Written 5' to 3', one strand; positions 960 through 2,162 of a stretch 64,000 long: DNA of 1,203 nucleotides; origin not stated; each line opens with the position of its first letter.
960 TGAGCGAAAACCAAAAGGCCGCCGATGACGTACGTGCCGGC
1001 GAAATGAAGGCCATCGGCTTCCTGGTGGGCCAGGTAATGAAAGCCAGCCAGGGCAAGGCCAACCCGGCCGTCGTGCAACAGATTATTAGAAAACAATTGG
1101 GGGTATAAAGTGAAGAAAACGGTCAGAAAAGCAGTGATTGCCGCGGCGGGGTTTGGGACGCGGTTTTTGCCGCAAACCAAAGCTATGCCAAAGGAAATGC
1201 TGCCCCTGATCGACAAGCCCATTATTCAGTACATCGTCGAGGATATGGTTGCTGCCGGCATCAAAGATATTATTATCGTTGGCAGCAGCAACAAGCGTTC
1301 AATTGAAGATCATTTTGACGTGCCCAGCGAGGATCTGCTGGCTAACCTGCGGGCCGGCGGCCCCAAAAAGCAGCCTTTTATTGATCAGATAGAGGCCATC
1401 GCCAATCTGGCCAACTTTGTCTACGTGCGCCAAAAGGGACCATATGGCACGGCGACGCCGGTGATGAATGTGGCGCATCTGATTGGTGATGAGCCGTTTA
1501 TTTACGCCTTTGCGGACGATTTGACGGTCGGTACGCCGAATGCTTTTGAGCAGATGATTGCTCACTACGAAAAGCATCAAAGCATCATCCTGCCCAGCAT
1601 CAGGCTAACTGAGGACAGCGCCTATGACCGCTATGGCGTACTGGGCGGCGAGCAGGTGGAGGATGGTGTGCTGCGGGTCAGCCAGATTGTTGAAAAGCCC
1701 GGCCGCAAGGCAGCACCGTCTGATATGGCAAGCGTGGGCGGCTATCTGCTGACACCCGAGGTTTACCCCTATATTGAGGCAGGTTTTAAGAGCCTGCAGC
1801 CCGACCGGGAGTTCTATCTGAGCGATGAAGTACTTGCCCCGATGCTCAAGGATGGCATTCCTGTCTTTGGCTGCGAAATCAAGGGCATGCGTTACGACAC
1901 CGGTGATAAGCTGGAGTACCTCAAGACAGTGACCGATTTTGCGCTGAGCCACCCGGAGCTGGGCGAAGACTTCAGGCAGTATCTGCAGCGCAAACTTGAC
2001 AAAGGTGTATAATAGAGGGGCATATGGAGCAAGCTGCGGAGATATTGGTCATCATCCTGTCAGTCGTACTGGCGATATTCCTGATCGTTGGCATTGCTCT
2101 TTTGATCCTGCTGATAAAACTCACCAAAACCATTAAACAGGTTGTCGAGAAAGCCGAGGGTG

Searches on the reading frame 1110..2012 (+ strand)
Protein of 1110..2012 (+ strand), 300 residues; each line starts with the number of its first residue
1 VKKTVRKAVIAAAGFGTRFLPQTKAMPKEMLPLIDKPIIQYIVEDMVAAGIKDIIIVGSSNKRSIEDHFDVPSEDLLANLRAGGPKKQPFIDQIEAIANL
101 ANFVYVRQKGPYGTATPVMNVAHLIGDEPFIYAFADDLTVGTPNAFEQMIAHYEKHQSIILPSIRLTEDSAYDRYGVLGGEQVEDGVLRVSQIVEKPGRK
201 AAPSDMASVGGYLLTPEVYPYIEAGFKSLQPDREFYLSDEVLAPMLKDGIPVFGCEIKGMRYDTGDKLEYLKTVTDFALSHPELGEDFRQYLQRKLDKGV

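Call 55: find_encoding_contigs(protein=window:1110-2012:+, flank=10000, max_places=3)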
Protein window:1110-2012:+ (300 aa): 1 contig read that carries it; 1 place shown.
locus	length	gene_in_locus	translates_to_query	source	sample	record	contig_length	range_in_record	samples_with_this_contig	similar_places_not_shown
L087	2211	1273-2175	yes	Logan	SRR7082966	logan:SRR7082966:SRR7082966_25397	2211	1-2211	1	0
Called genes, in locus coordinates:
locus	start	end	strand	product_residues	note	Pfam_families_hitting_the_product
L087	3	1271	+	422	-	?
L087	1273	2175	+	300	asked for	PF00483:NTP_transferase, PF12804:NTP_transf_3 (faint)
